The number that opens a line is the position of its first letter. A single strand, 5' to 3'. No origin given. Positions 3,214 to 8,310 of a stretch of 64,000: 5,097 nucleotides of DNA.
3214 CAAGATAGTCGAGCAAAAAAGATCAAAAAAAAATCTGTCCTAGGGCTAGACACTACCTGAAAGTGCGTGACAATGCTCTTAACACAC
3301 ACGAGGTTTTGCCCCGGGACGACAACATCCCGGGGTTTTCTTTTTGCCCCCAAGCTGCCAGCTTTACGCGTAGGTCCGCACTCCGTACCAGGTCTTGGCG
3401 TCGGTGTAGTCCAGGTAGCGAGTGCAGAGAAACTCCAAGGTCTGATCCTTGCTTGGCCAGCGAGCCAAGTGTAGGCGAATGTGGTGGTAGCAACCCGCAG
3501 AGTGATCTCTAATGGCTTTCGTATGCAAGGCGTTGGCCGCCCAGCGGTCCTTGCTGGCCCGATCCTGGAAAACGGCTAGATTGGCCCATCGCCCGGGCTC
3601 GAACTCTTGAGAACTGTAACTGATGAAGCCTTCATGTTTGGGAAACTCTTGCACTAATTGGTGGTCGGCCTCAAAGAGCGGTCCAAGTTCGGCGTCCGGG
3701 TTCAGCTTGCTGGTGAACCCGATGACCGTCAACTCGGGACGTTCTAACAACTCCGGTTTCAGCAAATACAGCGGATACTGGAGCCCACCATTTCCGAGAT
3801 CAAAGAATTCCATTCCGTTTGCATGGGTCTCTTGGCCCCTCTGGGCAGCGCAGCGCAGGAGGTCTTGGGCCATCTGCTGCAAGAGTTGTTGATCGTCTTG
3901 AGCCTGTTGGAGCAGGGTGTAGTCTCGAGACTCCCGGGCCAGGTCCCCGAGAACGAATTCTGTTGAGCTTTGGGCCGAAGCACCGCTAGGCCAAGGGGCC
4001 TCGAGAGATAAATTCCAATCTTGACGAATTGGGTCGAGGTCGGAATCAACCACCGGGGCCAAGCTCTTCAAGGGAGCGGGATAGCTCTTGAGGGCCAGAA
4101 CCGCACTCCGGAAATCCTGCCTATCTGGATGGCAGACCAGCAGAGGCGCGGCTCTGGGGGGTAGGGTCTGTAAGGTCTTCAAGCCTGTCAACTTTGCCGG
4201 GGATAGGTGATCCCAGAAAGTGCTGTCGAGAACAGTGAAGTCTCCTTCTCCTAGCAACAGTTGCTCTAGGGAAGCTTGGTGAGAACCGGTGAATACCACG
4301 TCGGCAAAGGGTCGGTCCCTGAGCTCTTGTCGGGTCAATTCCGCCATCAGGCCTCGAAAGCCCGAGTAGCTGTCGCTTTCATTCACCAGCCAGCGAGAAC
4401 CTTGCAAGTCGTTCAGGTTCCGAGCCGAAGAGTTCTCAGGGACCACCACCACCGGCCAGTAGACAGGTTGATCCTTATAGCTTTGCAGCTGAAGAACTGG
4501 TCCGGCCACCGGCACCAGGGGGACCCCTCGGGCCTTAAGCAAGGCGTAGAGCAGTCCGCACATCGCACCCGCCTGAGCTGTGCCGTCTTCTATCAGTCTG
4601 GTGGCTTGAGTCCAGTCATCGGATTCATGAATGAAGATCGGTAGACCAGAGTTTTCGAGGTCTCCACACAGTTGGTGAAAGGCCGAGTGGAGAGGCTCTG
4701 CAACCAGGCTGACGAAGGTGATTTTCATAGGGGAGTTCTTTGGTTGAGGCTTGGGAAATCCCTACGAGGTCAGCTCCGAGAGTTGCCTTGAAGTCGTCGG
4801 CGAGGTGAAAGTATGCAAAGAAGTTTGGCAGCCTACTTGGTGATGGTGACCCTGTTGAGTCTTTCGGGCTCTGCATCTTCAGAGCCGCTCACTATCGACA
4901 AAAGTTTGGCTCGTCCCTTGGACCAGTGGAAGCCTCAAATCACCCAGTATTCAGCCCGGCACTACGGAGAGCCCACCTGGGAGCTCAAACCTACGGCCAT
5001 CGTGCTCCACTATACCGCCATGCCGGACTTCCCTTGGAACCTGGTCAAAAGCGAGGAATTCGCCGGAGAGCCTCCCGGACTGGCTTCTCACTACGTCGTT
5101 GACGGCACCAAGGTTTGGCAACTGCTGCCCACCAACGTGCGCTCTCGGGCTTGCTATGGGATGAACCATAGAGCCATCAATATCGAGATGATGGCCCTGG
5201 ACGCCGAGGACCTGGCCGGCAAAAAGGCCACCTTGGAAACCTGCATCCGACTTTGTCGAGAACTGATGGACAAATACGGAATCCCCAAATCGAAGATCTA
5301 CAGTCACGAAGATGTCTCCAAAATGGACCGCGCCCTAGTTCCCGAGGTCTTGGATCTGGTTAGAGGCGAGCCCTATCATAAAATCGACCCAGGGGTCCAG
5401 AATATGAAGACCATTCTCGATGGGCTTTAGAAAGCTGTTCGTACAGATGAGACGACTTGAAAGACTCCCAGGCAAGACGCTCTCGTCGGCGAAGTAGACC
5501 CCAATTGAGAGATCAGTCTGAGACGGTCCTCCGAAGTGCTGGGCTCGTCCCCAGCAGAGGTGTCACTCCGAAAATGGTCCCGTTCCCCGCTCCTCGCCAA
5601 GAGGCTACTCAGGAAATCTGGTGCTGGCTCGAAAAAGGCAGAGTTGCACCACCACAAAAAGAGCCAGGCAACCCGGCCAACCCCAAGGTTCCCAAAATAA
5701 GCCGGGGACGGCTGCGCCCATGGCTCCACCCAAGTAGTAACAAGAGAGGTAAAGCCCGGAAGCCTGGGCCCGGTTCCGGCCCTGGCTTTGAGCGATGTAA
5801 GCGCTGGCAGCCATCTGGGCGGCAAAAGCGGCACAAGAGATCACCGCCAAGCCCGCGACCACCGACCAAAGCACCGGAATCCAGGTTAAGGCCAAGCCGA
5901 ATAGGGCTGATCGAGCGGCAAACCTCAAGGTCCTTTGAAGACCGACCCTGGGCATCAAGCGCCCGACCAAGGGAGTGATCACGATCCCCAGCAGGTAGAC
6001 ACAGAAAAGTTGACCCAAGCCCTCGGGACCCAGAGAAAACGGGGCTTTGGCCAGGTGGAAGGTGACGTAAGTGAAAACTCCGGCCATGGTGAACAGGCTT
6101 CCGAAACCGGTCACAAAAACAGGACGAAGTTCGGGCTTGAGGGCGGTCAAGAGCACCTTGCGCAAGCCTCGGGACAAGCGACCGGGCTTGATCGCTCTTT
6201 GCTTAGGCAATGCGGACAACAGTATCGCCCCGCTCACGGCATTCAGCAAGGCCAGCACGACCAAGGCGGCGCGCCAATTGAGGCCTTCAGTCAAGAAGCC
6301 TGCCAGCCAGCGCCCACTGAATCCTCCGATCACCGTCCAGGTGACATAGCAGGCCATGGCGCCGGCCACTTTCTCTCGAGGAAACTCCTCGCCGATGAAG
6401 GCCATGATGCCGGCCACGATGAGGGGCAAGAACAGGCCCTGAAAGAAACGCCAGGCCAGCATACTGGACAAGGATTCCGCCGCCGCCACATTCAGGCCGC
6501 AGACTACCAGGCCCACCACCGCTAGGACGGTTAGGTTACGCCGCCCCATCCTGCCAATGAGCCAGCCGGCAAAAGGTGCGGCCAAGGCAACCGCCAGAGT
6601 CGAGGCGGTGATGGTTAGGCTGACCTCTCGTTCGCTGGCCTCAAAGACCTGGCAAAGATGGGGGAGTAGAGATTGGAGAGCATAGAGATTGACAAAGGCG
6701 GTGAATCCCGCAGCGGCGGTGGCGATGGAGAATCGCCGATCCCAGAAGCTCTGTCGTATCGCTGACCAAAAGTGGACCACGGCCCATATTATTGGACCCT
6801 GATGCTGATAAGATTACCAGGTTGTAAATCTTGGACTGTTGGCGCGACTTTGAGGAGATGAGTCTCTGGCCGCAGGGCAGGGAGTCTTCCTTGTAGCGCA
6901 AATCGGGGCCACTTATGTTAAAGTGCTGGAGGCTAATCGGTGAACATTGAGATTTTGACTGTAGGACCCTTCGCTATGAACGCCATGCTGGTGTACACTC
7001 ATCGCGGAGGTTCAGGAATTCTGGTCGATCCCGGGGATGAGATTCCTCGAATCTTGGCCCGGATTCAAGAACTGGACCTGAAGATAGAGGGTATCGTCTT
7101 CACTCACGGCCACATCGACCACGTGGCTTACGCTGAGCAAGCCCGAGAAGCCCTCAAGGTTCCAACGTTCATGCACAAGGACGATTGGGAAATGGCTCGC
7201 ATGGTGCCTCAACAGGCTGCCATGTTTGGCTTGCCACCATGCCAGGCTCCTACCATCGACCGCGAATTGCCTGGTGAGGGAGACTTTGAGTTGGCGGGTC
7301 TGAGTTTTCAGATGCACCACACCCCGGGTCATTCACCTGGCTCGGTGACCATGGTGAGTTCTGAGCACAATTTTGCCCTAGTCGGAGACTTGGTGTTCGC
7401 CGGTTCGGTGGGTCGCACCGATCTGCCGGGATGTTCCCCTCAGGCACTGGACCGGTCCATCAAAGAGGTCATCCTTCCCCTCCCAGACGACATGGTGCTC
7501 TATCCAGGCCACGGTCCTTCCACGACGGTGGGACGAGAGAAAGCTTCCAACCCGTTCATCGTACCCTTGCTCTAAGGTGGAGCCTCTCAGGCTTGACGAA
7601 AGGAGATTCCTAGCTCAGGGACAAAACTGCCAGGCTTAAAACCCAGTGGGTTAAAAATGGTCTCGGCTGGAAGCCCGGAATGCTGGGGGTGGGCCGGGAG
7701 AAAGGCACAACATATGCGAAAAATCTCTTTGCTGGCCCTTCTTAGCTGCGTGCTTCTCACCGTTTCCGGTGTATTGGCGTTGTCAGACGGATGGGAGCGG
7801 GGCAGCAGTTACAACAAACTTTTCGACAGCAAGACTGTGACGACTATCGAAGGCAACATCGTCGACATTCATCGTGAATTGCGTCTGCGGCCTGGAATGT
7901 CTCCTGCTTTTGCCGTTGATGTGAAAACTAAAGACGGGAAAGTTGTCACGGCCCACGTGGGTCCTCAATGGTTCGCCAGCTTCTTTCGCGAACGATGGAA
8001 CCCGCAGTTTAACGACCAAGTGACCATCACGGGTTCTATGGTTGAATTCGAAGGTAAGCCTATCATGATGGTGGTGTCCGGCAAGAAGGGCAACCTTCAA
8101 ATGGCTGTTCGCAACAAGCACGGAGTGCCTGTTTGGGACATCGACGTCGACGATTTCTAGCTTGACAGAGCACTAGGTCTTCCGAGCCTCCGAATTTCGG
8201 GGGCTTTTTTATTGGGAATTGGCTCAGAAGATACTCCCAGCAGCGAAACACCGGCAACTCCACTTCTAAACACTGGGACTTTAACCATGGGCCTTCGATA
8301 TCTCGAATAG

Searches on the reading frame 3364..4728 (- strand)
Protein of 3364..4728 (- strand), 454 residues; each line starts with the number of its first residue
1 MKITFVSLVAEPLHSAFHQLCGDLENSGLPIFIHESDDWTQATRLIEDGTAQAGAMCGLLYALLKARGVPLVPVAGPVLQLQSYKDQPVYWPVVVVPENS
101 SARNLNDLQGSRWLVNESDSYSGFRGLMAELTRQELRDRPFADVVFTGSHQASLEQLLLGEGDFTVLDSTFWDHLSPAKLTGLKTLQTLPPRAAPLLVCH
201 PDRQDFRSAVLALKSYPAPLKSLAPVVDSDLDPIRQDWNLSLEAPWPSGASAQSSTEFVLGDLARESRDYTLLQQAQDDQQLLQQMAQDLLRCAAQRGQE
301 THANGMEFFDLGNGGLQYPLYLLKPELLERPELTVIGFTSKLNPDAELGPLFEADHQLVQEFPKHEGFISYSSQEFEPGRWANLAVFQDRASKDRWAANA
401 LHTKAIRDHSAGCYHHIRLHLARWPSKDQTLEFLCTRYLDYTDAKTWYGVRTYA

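Call 44: search_protein_families(library=pfam, proteins=[window:3364-4728:-], max_evalue=0.00001)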
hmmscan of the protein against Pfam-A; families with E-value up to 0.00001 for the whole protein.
window:3364-4728:- (454 aa): 1 family
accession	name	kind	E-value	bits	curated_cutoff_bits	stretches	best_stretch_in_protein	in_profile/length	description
PF12974.12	Phosphonate-bd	-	7e-18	65.3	27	1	26-210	26-213/242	ABC transporter, phosphonate, periplasmic substrate-binding protein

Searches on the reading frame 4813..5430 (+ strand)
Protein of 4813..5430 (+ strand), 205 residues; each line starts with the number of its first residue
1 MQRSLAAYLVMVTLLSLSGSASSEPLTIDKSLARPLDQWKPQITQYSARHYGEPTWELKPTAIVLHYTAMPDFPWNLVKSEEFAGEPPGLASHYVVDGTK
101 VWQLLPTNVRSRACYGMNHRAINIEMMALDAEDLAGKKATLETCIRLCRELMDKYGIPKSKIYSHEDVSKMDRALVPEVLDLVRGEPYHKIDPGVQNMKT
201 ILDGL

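Call 44: search_protein_families(library=pfam, proteins=[window:4813-5430:+], max_evalue=0.00001)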
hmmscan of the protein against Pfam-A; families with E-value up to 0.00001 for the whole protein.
window:4813-5430:+ (205 aa): 1 family
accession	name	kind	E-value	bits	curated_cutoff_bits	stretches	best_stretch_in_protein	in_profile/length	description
PF01510.30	Amidase_2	-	1.9e-18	67.5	26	1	59-169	4-123/131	N-acetylmuramoyl-L-alanine amidase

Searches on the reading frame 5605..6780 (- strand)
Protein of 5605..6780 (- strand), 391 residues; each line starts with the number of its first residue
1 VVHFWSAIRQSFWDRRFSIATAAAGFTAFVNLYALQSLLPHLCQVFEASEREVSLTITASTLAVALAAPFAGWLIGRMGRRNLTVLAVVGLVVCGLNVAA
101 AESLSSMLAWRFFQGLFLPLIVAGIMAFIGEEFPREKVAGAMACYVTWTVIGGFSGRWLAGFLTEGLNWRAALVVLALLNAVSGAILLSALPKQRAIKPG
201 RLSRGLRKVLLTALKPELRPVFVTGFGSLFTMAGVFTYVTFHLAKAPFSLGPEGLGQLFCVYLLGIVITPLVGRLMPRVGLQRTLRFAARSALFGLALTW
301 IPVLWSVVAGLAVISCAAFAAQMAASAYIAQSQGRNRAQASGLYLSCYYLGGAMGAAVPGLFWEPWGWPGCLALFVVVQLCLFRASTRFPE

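Call 8: search_protein_families(library=pfam, proteins=[window:5605-6780:-], max_evalue=0.01)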
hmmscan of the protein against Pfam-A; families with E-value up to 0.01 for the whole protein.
window:5605-6780:- (391 aa): 2 families
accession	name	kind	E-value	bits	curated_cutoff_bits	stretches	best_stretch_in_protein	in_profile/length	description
PF07690.21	MFS_1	-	1.3e-40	139.8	33.4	2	22-356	2-347/347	Major Facilitator Superfamily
PF13347.12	MFS_2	-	0.002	17.2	27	0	3-128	212-338/427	MFS/sugar transport protein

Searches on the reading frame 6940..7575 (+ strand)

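Call 8: search_protein_families(library=pfam, proteins=[window:6940-7575:+], max_evalue=0.01)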
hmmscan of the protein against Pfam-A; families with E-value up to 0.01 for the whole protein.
window:6940-7575:+ (211 aa): 2 families
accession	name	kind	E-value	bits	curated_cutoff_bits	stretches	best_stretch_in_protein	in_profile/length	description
PF00753.33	Lactamase_B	-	8.9e-29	101.3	22.7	1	9-191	2-196/196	Metallo-beta-lactamase superfamily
PF12706.13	Lactamase_B_2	-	1.2e-05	25.5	27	1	27-151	3-143/200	Beta-lactamase superfamily domain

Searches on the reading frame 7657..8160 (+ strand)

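Call 8: search_protein_families(library=pfam, proteins=[window:7657-8160:+], max_evalue=0.01)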
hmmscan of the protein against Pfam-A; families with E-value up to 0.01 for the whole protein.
window:7657-8160:+ (167 aa): 0 families

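Call 26: search_protein_families(library=ncbifam, proteins=[window:7657-8160:+], max_evalue=1)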
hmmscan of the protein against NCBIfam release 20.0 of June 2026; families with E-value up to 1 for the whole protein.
window:7657-8160:+ (167 aa): 1 family
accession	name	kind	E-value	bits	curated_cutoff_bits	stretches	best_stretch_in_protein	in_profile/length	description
NF008971.0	PRK12319.1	equivalog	0.15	11.6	406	1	94-158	15-79/256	acetyl-CoA carboxylase carboxyl transferase subunit alpha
